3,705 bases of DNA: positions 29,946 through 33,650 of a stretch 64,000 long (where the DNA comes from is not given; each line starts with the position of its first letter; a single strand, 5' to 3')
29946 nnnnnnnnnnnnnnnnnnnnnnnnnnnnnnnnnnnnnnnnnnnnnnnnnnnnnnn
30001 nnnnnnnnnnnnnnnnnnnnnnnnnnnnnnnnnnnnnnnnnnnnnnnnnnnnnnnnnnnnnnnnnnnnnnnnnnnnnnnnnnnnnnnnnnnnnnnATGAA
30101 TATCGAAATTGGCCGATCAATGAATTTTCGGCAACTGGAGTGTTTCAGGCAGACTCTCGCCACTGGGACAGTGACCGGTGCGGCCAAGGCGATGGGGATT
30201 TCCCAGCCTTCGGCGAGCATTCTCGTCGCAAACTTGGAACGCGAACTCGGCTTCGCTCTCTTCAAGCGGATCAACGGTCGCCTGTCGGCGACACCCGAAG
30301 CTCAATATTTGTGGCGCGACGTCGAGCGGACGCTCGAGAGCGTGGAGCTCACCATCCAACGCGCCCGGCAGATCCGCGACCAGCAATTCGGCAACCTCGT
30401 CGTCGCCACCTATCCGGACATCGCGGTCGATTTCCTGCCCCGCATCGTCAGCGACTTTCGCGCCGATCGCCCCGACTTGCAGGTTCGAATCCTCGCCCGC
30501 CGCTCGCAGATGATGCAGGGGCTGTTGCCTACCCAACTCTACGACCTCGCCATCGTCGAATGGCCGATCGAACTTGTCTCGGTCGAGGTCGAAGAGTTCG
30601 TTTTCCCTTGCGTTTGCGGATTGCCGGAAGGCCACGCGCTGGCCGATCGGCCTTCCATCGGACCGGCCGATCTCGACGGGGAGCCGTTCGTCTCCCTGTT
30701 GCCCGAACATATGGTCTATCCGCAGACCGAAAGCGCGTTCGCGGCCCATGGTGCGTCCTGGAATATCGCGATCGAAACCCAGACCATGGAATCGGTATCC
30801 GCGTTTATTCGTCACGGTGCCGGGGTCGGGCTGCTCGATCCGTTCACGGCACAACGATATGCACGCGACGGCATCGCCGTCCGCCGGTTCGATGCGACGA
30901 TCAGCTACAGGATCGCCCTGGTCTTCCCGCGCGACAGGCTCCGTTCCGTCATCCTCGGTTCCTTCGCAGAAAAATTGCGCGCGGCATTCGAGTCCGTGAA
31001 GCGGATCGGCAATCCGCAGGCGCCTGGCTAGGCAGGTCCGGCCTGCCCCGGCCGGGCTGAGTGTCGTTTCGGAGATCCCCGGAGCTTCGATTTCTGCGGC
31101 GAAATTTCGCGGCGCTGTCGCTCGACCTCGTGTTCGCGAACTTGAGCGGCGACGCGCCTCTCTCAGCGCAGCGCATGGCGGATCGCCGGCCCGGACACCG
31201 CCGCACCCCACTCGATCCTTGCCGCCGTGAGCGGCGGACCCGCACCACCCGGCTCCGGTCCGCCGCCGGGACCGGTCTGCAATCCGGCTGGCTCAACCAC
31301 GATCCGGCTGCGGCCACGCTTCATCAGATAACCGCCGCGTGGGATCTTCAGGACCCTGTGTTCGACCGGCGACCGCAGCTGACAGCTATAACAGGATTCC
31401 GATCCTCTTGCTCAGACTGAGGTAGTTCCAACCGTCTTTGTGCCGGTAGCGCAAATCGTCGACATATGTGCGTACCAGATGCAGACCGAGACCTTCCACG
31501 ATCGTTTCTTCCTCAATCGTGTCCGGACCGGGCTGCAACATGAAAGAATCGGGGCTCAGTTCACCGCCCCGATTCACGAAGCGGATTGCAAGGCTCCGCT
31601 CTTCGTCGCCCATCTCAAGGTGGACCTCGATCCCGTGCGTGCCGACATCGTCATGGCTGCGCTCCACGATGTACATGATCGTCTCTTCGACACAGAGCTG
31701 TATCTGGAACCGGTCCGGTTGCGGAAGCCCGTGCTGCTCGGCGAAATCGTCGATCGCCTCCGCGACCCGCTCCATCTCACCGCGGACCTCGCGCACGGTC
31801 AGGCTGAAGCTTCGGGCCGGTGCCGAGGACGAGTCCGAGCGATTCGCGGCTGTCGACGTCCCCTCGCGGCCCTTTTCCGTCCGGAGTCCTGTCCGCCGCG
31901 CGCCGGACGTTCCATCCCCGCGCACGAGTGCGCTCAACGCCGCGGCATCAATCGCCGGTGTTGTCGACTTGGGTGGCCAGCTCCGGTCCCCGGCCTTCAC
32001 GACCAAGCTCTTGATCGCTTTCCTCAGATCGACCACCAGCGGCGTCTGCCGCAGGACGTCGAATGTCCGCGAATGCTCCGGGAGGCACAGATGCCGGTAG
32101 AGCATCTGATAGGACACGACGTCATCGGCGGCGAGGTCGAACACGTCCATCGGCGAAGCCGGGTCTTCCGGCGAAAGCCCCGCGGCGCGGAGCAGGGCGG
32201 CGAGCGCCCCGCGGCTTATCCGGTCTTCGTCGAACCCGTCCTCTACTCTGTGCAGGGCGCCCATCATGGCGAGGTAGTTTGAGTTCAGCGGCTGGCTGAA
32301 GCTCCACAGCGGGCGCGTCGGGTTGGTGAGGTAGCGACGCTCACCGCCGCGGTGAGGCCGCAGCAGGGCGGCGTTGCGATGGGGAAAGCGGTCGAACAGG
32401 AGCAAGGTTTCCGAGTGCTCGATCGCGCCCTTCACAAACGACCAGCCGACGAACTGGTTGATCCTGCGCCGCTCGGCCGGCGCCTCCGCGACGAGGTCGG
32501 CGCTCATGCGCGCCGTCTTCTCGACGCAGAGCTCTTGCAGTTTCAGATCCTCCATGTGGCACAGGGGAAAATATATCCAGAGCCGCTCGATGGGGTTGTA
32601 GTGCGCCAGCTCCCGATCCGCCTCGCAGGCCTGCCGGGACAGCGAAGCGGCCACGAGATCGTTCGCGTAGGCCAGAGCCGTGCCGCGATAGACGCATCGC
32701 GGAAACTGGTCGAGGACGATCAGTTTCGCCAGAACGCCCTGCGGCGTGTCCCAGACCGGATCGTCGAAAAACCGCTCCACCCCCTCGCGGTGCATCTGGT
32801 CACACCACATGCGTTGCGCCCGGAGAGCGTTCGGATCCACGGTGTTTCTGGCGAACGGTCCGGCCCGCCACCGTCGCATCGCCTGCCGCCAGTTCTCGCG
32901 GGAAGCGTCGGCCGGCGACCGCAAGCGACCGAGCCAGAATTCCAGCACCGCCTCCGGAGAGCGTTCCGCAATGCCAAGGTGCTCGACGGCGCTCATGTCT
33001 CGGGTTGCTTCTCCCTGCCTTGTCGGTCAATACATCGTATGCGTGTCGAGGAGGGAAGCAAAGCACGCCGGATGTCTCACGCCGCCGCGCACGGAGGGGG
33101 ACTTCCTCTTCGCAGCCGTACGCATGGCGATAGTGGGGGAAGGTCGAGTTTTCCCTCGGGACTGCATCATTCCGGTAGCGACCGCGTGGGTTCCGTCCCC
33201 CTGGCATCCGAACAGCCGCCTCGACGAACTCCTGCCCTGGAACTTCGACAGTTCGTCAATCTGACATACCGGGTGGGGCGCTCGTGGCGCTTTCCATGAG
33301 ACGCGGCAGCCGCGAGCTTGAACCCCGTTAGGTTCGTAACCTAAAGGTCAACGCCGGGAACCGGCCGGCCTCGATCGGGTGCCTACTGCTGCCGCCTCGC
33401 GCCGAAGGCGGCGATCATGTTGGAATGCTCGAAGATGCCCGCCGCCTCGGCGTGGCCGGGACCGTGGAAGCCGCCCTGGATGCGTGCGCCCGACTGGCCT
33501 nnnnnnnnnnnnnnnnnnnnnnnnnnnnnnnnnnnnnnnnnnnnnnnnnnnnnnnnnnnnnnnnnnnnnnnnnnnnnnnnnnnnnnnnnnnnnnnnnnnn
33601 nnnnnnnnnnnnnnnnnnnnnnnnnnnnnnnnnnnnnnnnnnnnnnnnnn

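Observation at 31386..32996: Apparent fusion of a DUF924 domain with an RsbW/SpoIIAB-type anti-sigma-factor kinase (HATPase_c) domain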

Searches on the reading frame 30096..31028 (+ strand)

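Call 13: search_protein_families(library=pfam, proteins=[window:30096-31028:+], max_evalue=0.001)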
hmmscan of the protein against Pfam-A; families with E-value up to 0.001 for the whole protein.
window:30096-31028:+ (311 aa): 2 families
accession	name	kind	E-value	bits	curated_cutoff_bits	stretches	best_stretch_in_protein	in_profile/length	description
PF03466.25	LysR_substrate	-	7.6e-31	107.6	28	1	96-298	3-208/209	LysR substrate binding domain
PF00126.33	HTH_1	-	1e-15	57.8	26.6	1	11-70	1-60/60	Bacterial regulatory helix-turn-helix protein, lysR family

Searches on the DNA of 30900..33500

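Call 81: search_rna_families(source=window, start=30900, end=33500, threshold=evalue, max_evalue=1)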
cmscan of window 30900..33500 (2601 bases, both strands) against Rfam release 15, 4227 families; matches with E-value up to 1: 1.
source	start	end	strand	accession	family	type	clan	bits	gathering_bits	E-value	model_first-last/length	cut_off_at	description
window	32681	32800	+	RF01527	CrfA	Gene; sRNA;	-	23.1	38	0.24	1-136/136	no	Caulobacter sRNA CrfA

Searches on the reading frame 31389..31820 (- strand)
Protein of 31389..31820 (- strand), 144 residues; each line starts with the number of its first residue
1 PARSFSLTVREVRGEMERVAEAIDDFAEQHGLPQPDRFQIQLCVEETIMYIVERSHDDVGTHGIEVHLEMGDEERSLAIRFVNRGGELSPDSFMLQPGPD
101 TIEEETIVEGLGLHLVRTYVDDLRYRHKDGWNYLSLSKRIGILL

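Call 5: search_protein_families(library=pfam, proteins=[window:31389-31820:-], max_evalue=1)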
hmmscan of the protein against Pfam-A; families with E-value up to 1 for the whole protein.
window:31389-31820:- (144 aa): 2 families
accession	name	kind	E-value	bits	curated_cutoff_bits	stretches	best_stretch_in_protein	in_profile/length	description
PF13581.12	HATPase_c_2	-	9.9e-14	51.9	27.4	1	15-138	7-127/127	Histidine kinase-like ATPase domain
PF23722.1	Beta-sand_DEX1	-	0.018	16.1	27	1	7-96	9-97/99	DEX1 beta-sandwich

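Call 35: find_homologous_proteins(query=A3, max_evalue=0.001)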
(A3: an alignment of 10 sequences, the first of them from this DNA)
Query A3 (10 sequences) (144 aa, profile of the alignment): 62 proteins with E <= 0.001 among 1694 candidates.
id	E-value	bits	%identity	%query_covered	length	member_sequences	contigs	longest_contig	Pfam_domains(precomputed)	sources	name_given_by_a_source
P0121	1.4e-60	221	67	98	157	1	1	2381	PF13581.13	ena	-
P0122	6.7e-58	213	65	98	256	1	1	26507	PF13581.13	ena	-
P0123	1.3e-56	209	39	98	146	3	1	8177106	PF13581.13,PF02518.32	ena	-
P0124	2.4e-55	204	69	88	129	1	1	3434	PF13581.13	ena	-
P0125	2.7e-55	204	40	97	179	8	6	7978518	PF13581.13,PF02518.32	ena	-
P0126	5.8e-55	203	38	97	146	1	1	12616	PF13581.13,PF02518.32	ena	-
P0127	8.1e-54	200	95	90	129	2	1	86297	PF13581.13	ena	-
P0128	2.5e-51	191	30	93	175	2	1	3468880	PF13581.13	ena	-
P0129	2.1e-49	185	55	98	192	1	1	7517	PF13581.13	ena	-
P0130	4.2e-46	174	39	96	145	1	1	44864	PF13581.13,PF02518.32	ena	-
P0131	2.2e-42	162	38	92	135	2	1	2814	PF13581.13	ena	-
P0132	2.2e-42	162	36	97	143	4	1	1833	PF13581.13,PF02518.32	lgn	-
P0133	1.1e-40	157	38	95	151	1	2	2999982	PF13581.13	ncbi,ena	-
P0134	1.1e-40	157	38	95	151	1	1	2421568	PF13581.13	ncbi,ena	-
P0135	1.4e-39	153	67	71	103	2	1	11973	PF13581.13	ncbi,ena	-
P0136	6.4e-39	151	68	71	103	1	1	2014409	PF13581.13,PF02518.32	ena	-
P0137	9.8e-39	151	35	97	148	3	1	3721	PF13581.13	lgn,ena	-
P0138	2.9e-37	146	35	97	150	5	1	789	PF13581.13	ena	-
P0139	3.2e-34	136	76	65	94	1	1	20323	PF13581.13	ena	-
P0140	2.0e-33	133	71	63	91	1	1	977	PF13581.13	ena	-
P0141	3.4e-32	129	32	97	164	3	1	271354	PF13581.13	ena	-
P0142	1.1e-31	128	31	97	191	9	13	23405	PF13581.13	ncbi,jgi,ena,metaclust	metaclust:\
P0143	1.2e-30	124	31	97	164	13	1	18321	PF13581.13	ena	-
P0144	1.8e-29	121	34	94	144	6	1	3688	PF13581.13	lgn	-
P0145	1.3e-28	118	34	97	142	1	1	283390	PF13581.13,PF02518.32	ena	-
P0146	1.6e-28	118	32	94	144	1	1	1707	PF13581.13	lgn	-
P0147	1.2e-27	115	33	97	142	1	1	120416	PF13581.13,PF02518.32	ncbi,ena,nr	ncbi:MAG: ATP-binding protein [Proteobacteria bacterium]|nr:ATP-binding protein [Pseudomonadota bact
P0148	8.6e-27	112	28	63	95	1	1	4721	PF13581.13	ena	-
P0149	3.8e-26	110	32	94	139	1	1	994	PF13581.13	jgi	jgi:serine/threonine-protein kinase RsbW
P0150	1.3e-24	105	33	92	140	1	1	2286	PF13581.13,PF02518.32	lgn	-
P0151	1.6e-24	104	35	96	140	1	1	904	PF13581.13,PF02518.32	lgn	-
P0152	7.7e-24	102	34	97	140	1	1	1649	PF13581.13,PF02518.32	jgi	jgi:anti-sigma regulatory factor (Ser/Thr protein kinase)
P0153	2.2e-23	101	25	90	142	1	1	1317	PF13581.13,PF02518.32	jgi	-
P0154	3.3e-23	100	28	88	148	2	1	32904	PF13581.13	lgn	-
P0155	4.4e-21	93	32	92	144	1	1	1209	PF13581.13,PF02518.32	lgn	-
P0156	5.0e-21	93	29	94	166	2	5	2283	PF13581.13,PF02518.32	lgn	-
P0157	9.0e-21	92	31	96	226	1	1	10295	PF13581.13,PF02518.32,PF07228.18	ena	-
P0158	2.0e-20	91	31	91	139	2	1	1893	PF13581.13,PF02518.32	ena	-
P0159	2.5e-20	91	25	92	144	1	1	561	PF13581.13,PF02518.32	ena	-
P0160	4.3e-20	90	33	94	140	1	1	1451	PF13581.13,PF02518.32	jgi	jgi:anti-sigma regulatory factor (Ser/Thr protein kinase)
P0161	5.8e-20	90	31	92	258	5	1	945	PF01740.27,PF13581.13,PF13466.13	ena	-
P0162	6.1e-20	90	30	85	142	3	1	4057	PF13581.13,PF02518.32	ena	-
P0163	8.5e-20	89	29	86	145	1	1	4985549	PF13581.13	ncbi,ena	-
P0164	8.7e-20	89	31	94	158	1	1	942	PF13581.13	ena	-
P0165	1.2e-19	89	27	91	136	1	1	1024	PF13581.13,PF02518.32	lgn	-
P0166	1.2e-19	89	33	92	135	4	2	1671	PF13581.13,PF02518.32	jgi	jgi:anti-sigma regulatory factor (Ser/Thr protein kinase)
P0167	1.7e-19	88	30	94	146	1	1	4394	PF13581.13,PF02518.32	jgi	jgi:serine/threonine-protein kinase RsbW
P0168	2.1e-19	88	30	92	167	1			PF13581.13,PF02518.32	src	-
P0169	4.2e-19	87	32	90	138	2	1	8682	PF13581.13,PF02518.32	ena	-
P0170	8.0e-18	83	31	85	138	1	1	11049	PF13581.13,PF02518.32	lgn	-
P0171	8.2e-18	83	31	90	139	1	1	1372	PF13581.13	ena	-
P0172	1.3e-17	82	29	69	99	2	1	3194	PF13581.13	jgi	jgi:serine/threonine-protein kinase RsbW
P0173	1.9e-17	82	31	83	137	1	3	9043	PF13581.13,PF02518.32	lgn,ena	-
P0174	6.5e-16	77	30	94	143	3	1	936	PF13581.13,PF02518.32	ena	-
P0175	1.4e-15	76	33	87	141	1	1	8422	PF13581.13,PF02518.32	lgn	-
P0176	2.6e-15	75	33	97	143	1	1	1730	PF13581.13,PF02518.32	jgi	-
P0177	3.1e-15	74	32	97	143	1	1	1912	PF13581.13,PF02518.32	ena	-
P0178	5.7e-15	74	32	97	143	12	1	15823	PF13581.13,PF02518.32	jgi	jgi:sigma-B regulation protein RsbU (phosphoserine phosphatase)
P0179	1.1e-14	73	34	97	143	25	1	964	PF13581.13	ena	-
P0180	8.0e-10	57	31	88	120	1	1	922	PF13581.13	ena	-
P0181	2.3e-7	49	31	93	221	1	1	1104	PF13581.13,PF07228.18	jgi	jgi:sigma-B regulation protein RsbU (phosphoserine phosphatase)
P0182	1.9e-6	46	45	23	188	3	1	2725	PF13581.13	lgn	-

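Call 36: find_encoding_contigs(protein=P0123, flank=8000, max_places=2)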
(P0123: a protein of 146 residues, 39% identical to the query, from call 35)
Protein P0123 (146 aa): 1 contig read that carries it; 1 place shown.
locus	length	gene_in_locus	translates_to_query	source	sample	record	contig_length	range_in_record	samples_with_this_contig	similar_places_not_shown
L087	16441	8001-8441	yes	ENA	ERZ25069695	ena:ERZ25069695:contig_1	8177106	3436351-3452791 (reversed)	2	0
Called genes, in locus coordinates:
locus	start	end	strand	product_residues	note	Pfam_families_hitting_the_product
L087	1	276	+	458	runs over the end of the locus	PF00034:Cytochrom_C (faint), PF03150:CCP_MauG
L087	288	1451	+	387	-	PF03150:CCP_MauG, PF00034:Cytochrom_C (faint)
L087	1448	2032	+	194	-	-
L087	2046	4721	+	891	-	PF18465:Rieske_3, PF00384:Molybdopterin, PF01568:Molydop_binding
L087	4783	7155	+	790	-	PF00514:Arm (faint), PF01602:Adaptin_N (faint), PF02985:HEAT (faint), PF13513:HEAT_EZ (faint), PF13646:HEAT_2, PF03130:HEAT_PBS (weak), PF13646:HEAT_2 (weak)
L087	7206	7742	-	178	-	PF24307:DUF7486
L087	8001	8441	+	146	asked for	PF13581:HATPase_c_2, PF02518:HATPase_c (weak)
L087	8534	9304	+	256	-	PF00378:ECH_1, PF16113:ECH_2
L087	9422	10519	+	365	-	PF06041:DUF924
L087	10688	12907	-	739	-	PF09699:Paired_CXXCH_1 (faint), PF14522:Cytochrome_C7 (faint), PF14537:Cytochrom_c3_2 (faint)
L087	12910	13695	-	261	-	-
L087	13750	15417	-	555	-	PF00027:cNMP_binding (faint), PF12797:Fer4_2 (faint), PF12837:Fer4_6 (faint), PF13247:Fer4_11, PF25160:LdpA_Fe-S-bd (weak), PF00037:Fer4 (weak), PF12838:Fer4_7 (weak), PF13187:Fer4_9 (weak), +1 more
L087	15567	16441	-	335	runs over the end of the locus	PF13435:Cytochrome_C554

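Call 37: find_encoding_contigs(protein=P0133, flank=8000, max_places=2)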
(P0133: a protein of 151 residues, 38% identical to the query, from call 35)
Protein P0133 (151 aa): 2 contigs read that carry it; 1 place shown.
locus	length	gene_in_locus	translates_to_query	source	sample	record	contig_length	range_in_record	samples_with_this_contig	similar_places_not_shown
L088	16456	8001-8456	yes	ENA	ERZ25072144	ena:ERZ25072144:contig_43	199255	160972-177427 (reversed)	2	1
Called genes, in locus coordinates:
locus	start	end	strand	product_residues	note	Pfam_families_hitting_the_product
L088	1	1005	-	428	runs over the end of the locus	PF00171:Aldedh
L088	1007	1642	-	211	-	PF02190:LON_substr_bdg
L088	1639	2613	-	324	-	PF00126:HTH_1, PF03466:LysR_substrate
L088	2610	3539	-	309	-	PF06189:5-nucleotidase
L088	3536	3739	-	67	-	PF04325:DUF465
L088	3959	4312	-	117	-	PF04513:Baculo_PEP_C (weak), PF01442:Apolipoprotein (weak)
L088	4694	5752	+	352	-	PF05598:DUF772, PF01609:DDE_Tnp_1, PF13751:DDE_Tnp_1_6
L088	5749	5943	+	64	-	-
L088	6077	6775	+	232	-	-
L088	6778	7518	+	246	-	PF03656:Pam16 (weak), PF00226:DnaJ (weak)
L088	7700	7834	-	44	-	-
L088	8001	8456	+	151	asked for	PF13581:HATPase_c_2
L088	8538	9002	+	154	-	PF12172:zf-ChsH2, PF01796:OB_ChsH2_C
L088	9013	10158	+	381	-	PF00108:Thiolase_N, PF02803:Thiolase_C (weak), PF22691:Thiolase_C_1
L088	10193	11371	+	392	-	PF00355:Rieske, PF00848:Ring_hydroxyl_A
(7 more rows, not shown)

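Call 38: find_encoding_contigs(protein=P0128, flank=8000, max_places=2)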
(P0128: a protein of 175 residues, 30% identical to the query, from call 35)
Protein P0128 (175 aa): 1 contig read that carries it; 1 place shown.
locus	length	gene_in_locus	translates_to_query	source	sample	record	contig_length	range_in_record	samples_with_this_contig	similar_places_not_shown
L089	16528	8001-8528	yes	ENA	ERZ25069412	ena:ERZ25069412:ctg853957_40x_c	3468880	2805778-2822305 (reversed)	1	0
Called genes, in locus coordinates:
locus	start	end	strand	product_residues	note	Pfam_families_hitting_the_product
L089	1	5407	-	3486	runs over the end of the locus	-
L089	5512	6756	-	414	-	-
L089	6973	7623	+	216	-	PF06041:DUF924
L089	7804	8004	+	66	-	-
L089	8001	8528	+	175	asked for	PF13581:HATPase_c_2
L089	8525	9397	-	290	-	-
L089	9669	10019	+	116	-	PF05336:rhaM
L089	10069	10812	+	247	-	PF00106:adh_short, PF08659:KR, PF03435:Sacchrp_dh_NADP (faint), PF13561:adh_short_C2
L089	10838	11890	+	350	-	PF02615:Ldh_2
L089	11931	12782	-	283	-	PF04909:Amidohydro_2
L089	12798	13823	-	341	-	PF00248:Aldo_ket_red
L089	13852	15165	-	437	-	PF13378:MR_MLE_C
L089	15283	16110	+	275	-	PF09339:HTH_IclR, PF01614:IclR_C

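Call 46: search_protein_families(library=pfam, proteins=[L087:9422-10516:+, L089:6973-7620:+, L089:7804-8001:+, L089:8001-8525:+], max_evalue=0.001)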
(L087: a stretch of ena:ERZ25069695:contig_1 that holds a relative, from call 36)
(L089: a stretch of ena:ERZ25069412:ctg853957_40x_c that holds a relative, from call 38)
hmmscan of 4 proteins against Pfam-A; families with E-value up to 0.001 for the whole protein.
L087:9422-10516:+ (365 aa): 1 family
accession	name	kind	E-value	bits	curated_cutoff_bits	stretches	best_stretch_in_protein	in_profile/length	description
PF06041.17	DUF924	-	4.4e-33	115.4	27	1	48-220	20-179/180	Bacterial protein of unknown function (DUF924)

L089:6973-7620:+ (216 aa): 1 family
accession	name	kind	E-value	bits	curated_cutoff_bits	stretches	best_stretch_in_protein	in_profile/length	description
PF06041.17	DUF924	-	1.8e-26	93.8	27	1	75-214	45-172/180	Bacterial protein of unknown function (DUF924)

L089:7804-8001:+ (66 aa): 0 families

L089:8001-8525:+ (175 aa): 1 family
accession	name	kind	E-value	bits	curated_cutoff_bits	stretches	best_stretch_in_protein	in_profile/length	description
PF13581.12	HATPase_c_2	-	2.9e-19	69.8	27.4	1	48-173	6-127/127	Histidine kinase-like ATPase domain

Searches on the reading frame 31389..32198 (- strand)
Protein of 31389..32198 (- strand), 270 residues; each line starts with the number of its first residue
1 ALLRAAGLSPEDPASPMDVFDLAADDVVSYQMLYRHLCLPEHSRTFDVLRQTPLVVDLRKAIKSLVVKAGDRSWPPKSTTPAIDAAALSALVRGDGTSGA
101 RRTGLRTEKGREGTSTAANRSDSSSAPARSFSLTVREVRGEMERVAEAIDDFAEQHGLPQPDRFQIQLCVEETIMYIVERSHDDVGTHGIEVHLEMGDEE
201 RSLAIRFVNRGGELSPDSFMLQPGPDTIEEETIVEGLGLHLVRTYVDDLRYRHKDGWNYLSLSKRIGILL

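Call 5: search_protein_families(library=pfam, proteins=[window:31389-32198:-], max_evalue=1)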
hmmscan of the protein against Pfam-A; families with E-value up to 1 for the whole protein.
window:31389-32198:- (270 aa): 4 families
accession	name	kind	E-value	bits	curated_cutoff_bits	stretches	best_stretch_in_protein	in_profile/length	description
PF13581.12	HATPase_c_2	-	3.5e-13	50.1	27.4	1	141-264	7-127/127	Histidine kinase-like ATPase domain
PF15776.10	PRR22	-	0.067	13.1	27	1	35-127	266-354/366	Proline-rich protein family 22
PF23722.1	Beta-sand_DEX1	-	0.075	14.1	27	1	133-222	9-97/99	DEX1 beta-sandwich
PF16073.10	SAT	-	0.16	12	22.8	1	101-169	141-200/239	Starter unit:ACP transacylase in aflatoxin biosynthesis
